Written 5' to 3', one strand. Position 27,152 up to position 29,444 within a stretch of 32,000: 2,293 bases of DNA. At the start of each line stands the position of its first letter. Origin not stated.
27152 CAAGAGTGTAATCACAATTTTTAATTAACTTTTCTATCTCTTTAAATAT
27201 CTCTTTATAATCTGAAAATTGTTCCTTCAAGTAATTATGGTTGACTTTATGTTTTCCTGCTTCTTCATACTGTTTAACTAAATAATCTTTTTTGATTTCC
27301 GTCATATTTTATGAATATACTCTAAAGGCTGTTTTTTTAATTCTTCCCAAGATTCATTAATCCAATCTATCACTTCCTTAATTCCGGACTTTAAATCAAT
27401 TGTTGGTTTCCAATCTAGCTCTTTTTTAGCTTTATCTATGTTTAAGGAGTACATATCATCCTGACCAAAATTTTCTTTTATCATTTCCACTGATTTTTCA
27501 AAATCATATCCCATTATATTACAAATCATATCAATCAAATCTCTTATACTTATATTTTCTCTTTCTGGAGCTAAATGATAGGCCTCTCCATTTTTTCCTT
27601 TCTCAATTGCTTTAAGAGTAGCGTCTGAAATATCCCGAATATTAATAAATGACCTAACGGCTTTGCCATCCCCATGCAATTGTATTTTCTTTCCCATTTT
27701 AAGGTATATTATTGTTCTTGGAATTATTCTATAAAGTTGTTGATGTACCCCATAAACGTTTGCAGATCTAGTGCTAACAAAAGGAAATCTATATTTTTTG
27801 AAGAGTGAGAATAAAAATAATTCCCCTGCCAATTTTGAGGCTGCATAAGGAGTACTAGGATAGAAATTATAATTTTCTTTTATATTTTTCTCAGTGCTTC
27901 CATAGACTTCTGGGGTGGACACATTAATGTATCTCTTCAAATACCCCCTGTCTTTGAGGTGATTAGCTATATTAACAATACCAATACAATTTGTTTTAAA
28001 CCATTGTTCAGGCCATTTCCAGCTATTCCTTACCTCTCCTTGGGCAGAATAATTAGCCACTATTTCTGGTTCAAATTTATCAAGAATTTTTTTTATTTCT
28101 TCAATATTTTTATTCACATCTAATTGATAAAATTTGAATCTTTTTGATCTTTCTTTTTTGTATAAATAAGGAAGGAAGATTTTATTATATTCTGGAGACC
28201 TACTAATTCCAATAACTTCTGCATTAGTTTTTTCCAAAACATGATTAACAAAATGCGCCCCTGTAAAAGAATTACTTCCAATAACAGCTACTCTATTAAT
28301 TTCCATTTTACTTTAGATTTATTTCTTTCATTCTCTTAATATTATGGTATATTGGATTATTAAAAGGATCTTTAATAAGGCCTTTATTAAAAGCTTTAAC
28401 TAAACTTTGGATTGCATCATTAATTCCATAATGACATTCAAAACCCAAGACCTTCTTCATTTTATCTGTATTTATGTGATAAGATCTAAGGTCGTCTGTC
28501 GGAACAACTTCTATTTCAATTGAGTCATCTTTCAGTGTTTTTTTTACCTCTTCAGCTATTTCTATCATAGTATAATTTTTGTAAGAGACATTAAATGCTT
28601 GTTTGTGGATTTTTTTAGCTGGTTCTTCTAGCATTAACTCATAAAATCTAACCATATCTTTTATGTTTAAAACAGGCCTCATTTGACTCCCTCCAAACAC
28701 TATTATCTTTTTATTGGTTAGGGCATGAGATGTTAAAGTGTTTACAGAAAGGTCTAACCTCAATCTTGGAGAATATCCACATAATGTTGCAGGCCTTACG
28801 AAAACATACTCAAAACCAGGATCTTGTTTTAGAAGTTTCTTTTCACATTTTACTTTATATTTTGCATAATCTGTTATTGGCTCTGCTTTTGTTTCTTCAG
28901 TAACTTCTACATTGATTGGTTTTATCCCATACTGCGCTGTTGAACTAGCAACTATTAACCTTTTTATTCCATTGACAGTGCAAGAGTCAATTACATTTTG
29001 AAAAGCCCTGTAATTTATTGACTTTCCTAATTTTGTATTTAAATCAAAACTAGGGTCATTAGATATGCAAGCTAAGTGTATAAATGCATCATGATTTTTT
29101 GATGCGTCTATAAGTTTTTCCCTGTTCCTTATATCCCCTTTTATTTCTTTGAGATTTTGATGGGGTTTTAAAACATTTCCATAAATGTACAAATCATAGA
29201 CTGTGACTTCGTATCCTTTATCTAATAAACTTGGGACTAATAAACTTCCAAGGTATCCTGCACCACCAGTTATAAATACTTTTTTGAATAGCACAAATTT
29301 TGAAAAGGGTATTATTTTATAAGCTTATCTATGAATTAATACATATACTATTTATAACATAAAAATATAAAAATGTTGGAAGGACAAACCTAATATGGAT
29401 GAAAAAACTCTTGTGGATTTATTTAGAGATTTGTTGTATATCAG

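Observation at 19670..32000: Large nucleotide-sugar tailoring cluster with an unusual enzyme combination for a small archaeal genome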

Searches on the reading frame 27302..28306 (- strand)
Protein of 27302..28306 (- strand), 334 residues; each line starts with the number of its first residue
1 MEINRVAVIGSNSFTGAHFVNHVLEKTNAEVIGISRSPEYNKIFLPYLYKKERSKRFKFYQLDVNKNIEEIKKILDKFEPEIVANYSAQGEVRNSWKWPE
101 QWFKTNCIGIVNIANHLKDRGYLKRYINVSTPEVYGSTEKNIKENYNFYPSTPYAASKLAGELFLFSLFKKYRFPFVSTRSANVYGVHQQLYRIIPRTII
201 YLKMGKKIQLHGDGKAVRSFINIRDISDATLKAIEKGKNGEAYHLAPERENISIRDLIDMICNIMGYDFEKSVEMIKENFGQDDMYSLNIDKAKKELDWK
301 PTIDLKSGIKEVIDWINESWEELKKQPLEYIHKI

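Call 4: search_protein_families(library=pfam, proteins=[window:27302-28306:-], max_evalue=0.001)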
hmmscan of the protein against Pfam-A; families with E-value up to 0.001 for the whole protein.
window:27302-28306:- (334 aa): 4 families
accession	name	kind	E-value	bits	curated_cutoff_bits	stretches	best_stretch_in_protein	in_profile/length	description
PF16363.11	GDP_Man_Dehyd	-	2.1e-44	152.8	27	1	8-311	2-331/332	GDP-mannose 4,6 dehydratase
PF01370.27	Epimerase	-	4e-41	141.4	20.9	1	6-245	1-239/240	NAD dependent epimerase/dehydratase family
PF02719.21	Polysacc_synt_2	-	3.2e-10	40.1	20.2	1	8-272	3-254/293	Polysaccharide biosynthesis protein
PF04321.23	RmlD_sub_bind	-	7.9e-10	38.7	27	1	5-268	2-234/287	RmlD substrate binding domain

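Call 5: search_protein_families(library=ncbifam, proteins=[window:27302-28306:-], max_evalue=0.001)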
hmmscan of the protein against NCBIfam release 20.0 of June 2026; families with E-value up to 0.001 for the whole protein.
window:27302-28306:- (334 aa): 18 families
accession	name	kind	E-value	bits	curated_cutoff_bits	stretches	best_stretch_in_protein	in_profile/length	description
TIGR01181.1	dTDP_gluc_dehyt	equivalog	3.1e-58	197.4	365.1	1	7-319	3-316/321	dTDP-glucose 4,6-dehydratase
NF007490.0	PRK10084.1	subfamily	8.3e-34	117.1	649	1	6-320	3-340/361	dTDP-glucose 4,6-dehydratase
NF007582.0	PRK10217.1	equivalog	2.9e-31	108.8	698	1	4-321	2-338/355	dTDP-glucose 4,6-dehydratase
TIGR02622.1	CDP_4_6_dhtase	equivalog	3.9e-29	101.9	278.45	1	5-324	6-338/352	CDP-glucose 4,6-dehydratase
TIGR01179.1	galE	equivalog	9.5e-29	100.3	262.3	1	6-318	2-327/332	UDP-glucose 4-epimerase GalE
TIGR04180.1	EDH_00030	hypoth_equivalog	1.3e-28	99.9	475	1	7-302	2-295/297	NAD-dependent 4,6-dehydratase LegB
TIGR01472.1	gmd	equivalog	1.4e-18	67.2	415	1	13-314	10-336/342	GDP-mannose 4,6-dehydratase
NF011728.1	PRK15181.1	equivalog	5.9e-15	55.1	760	1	7-318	19-339/348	Vi polysaccharide biosynthesis UDP-N-acetylglucosaminuronic acid C-4 epimerase TviC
NF008872.0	PRK11908.1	equivalog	1.9e-14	53.5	294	2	165-322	170-341/349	bifunctional UDP-4-keto-pentose/UDP-xylose synthase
TIGR01214.1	rmlD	equivalog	2.4e-13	49.8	224.05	1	5-263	1-224/285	dTDP-4-dehydrorhamnose reductase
NF047922.1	GDPFucSynFcl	equivalog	9.4e-12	45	500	1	152-318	132-303/308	GDP-L-fucose synthase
NF005998.1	PRK08125.1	equivalog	2.1e-11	43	777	2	166-315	485-648/649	bifunctional UDP-4-amino-4-deoxy-L-arabinose formyltransferase/UDP-glucuronic acid oxidase ArnA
NF007956.0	PRK10675.1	subfamily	3.2e-11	42.9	394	1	5-170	2-165/338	UDP-glucose 4-epimerase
TIGR02197.1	heptose_epim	equivalog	2.1e-09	37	274.6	1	8-318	3-315/316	ADP-glyceromanno-heptose 6-epimerase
TIGR03466.1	HpnA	hypoth_equivalog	1.4e-06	27.5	367.65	1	220-268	203-249/327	hopanoid-associated sugar epimerase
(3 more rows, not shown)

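Call 36: search_solved_structures(query=window:27302-28306:-, max_evalue=1e-20, show_alignments=2)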
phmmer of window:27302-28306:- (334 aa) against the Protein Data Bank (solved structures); distinct sequences matched with E-value up to 1e-20: 15.
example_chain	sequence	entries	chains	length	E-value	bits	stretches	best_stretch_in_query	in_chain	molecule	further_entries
6bi4_A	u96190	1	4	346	5.2e-42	147.5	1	6-324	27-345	dTDP-glucose 4,6-dehydratase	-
2hun_A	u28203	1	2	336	1.5e-39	139.4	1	5-320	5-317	336aa long hypothetical dTDP-glucose 4,6-dehydratase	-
6vlo_A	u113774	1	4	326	1.8e-37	132.6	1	5-317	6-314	Putative dTDP-D-glucose 4,6-dehydratase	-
8du1_A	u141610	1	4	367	1.5e-32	116.4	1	5-322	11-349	dTDP-glucose 4,6-dehydratase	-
8shh_A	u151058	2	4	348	8.1e-31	110.7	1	81-326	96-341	dTDP-glucose 4,6-dehydratase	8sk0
1g1a_A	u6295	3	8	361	1.1e-30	110.3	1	6-320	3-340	DTDP-D-GLUCOSE 4,6-DEHYDRATASE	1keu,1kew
1bxk_A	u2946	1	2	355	3.1e-28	102.2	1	5-321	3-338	PROTEIN (DTDP-GLUCOSE 4,6-DEHYDRATASE)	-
1kep_A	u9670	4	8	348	9.5e-28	100.6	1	68-329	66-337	dTDP-D-glucose 4,6-dehydratase | DTDP-GLUCOSE 4,6-DEHYDRATASE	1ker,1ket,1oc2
1r66_A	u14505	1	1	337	8e-27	97.6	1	6-324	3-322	TDP-glucose-4,6-dehydratase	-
6zl6_A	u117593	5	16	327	1.8e-26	96.5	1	5-320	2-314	Epimerase domain-containing protein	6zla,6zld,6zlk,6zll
1r6d_A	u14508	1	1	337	2.9e-26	95.8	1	6-324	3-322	TDP-glucose-4,6-dehydratase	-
6zlj_A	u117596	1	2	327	6.3e-26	94.6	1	5-320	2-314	Epimerase domain-containing protein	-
4zrm_A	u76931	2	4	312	1.8e-25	93.2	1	8-319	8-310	UDP-glucose 4-epimerase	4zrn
8vr2_A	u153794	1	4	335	8.8e-22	81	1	65-327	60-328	NAD-dependent epimerase/dehydratase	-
2pk3_A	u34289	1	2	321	1.1e-21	80.7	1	5-314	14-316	GDP-6-deoxy-D-lyxo-4-hexulose reductase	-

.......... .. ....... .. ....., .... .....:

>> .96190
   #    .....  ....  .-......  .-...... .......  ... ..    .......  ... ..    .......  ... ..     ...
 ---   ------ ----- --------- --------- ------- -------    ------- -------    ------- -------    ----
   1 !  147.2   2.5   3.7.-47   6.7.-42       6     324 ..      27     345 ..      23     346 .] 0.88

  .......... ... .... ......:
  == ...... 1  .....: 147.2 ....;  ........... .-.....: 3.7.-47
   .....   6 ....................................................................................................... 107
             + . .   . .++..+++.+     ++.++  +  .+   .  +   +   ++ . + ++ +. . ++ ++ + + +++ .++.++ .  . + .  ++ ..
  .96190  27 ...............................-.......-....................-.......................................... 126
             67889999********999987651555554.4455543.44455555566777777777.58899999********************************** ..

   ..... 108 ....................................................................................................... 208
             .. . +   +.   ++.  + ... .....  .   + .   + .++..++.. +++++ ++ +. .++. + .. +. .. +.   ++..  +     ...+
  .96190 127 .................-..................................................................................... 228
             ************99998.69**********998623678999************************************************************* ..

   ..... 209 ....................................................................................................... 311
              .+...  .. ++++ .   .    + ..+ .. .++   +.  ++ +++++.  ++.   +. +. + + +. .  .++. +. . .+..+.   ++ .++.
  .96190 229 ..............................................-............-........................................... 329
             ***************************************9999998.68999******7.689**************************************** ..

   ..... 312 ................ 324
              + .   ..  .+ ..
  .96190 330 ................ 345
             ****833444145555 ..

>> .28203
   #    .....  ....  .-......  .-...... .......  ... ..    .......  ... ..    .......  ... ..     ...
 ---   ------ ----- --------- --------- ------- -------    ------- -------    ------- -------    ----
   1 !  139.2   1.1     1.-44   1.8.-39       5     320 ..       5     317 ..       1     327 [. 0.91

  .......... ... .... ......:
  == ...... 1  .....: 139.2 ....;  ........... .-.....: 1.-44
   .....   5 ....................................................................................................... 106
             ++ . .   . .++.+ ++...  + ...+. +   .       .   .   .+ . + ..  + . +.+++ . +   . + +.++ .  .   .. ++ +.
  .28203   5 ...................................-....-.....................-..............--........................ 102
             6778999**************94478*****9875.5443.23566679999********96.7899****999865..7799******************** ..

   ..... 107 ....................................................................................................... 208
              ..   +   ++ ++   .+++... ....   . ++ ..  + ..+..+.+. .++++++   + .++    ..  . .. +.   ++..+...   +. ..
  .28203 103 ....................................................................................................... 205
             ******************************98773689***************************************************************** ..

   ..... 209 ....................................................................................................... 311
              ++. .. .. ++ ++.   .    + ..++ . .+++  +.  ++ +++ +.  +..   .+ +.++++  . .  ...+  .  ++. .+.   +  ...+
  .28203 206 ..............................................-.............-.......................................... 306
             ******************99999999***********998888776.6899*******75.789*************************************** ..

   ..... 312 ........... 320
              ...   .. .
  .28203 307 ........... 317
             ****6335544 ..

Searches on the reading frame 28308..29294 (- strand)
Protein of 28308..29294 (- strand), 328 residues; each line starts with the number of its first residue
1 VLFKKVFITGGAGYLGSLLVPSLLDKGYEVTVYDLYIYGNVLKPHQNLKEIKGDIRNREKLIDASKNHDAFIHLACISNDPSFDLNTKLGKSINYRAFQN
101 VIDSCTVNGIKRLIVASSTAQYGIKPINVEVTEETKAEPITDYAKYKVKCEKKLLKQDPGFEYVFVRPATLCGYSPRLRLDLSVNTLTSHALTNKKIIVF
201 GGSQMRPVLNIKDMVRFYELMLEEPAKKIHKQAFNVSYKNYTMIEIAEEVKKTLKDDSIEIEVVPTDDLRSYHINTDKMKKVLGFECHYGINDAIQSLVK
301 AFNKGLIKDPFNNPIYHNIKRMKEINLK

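Call 4: search_protein_families(library=pfam, proteins=[window:28308-29294:-], max_evalue=0.001)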
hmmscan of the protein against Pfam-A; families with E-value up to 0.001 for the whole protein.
window:28308-29294:- (328 aa): 8 families
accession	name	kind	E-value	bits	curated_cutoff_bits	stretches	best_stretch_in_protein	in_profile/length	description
PF01370.27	Epimerase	-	8e-34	117.5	20.9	1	6-236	1-239/240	NAD dependent epimerase/dehydratase family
PF16363.11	GDP_Man_Dehyd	-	6.9e-20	72.2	27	1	7-296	1-330/332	GDP-mannose 4,6 dehydratase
PF01073.25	3Beta_HSD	-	1e-16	61.2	22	1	8-156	2-159/280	3-beta hydroxysteroid dehydrogenase/isomerase family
PF13460.12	NAD_binding_10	-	3.6e-12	47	27.2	1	10-171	1-146/184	NAD(P)H-binding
PF04321.23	RmlD_sub_bind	-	7.4e-08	32.2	27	1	5-267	2-244/287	RmlD substrate binding domain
PF02719.21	Polysacc_synt_2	-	2.4e-06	27.4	20.2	1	6-138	1-146/293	Polysaccharide biosynthesis protein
PF07993.18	NAD_binding_4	-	0.00013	21.7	20.1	0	8-33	1-27/258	Male sterility protein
PF05368.20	NmrA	-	0.00028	21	27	0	4-32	3-31/298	NmrA-like family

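Call 5: search_protein_families(library=ncbifam, proteins=[window:28308-29294:-], max_evalue=0.001)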
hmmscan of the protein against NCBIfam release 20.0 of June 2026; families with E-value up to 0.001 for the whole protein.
window:28308-29294:- (328 aa): 21 families
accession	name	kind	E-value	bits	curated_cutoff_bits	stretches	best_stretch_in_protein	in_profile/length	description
TIGR01179.1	galE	equivalog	1.6e-20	73.2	262.3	1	5-296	1-319/332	UDP-glucose 4-epimerase GalE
TIGR01181.1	dTDP_gluc_dehyt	equivalog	3.1e-16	59.3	365.1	1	6-302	2-311/321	dTDP-glucose 4,6-dehydratase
TIGR02197.1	heptose_epim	equivalog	2.5e-15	56.5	274.6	1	7-148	2-143/316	ADP-glyceromanno-heptose 6-epimerase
TIGR04180.1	EDH_00030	hypoth_equivalog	3.6e-15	55.8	475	1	6-262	1-263/297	NAD-dependent 4,6-dehydratase LegB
NF042422.1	oxyalk_red_OleD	equivalog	9.3e-14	51.5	580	1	5-173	2-170/329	2-alkyl-3-oxoalkanoate reductase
NF043036.1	ErythonDh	equivalog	1.5e-13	50.6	325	1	5-151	2-157/321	D-erythronate dehydrogenase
TIGR03466.1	HpnA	hypoth_equivalog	1.6e-12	46.9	367.65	1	5-173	2-172/327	hopanoid-associated sugar epimerase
TIGR03589.1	PseB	equivalog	2.2e-11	43.3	407.75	1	4-129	5-134/324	UDP-N-acetylglucosamine 4,6-dehydratase (inverting)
NF052578.1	StrlDmthSdmBMthl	equivalog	1.4e-09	38.1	600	1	7-220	4-214/328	sterol demethylase protein SdmB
NF042423.1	oxyalk_red_Shew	equivalog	1.8e-09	37.1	580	1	4-170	9-173/331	2-alkyl-3-oxoalkanoate reductase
NF041015.1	UDPsulfquin_syn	equivalog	8.1e-09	34.9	575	1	183-302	238-363/384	UDP-sulfoquinovose synthase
NF007956.0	PRK10675.1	subfamily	5.4e-08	32.3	394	1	5-154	2-160/338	UDP-glucose 4-epimerase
TIGR02622.1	CDP_4_6_dhtase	equivalog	3.6e-06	26.3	278.45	0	4-75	5-85/352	CDP-glucose 4,6-dehydratase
TIGR04130.1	FnlA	equivalog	4.8e-06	25.7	730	1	5-135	6-139/337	UDP-N-acetylglucosamine 4,6-dehydratase/5-epimerase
TIGR01214.1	rmlD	equivalog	7e-06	25.3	224.05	1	5-261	1-233/285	dTDP-4-dehydrorhamnose reductase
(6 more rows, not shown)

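Call 37: search_solved_structures(query=window:28308-29294:-, max_evalue=1e-12, show_alignments=1)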
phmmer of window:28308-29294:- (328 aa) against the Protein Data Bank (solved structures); distinct sequences matched with E-value up to 1e-12: 10.
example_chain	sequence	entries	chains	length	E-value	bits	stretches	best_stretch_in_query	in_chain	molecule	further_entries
6vo6_A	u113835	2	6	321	7.4e-38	133.9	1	3-307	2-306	Putative sugar-nucleotide epimerase/dehydratease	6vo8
6wjb_A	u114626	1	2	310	1.1e-21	80.7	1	4-235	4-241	NAD-dependent epimerase/dehydratase family protein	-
6wj9_A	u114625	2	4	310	1.1e-20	77.5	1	4-235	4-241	NAD-dependent epimerase/dehydratase family protein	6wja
8vr2_A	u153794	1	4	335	1.1e-19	74.2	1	3-294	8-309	NAD-dependent epimerase/dehydratase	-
6kv9_A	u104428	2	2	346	4e-16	62.5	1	6-299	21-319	MoeE5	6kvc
6dnt_A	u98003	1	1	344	1.8e-15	60.4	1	3-250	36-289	NAD-dependent epimerase/dehydratase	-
8rdg_A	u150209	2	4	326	7.4e-15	58.3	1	5-249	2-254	SDR family NAD(P)-dependent oxidoreductase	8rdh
8rdi_A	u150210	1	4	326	2.6e-14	56.5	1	5-249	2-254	SDR family NAD(P)-dependent oxidoreductase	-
6jkg_A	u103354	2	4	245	4.6e-13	52.4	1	4-177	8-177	Sterol-4-alpha-carboxylate 3-dehydrogenase, decarboxylating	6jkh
4zrm_A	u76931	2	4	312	5.5e-13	52.2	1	5-306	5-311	UDP-glucose 4-epimerase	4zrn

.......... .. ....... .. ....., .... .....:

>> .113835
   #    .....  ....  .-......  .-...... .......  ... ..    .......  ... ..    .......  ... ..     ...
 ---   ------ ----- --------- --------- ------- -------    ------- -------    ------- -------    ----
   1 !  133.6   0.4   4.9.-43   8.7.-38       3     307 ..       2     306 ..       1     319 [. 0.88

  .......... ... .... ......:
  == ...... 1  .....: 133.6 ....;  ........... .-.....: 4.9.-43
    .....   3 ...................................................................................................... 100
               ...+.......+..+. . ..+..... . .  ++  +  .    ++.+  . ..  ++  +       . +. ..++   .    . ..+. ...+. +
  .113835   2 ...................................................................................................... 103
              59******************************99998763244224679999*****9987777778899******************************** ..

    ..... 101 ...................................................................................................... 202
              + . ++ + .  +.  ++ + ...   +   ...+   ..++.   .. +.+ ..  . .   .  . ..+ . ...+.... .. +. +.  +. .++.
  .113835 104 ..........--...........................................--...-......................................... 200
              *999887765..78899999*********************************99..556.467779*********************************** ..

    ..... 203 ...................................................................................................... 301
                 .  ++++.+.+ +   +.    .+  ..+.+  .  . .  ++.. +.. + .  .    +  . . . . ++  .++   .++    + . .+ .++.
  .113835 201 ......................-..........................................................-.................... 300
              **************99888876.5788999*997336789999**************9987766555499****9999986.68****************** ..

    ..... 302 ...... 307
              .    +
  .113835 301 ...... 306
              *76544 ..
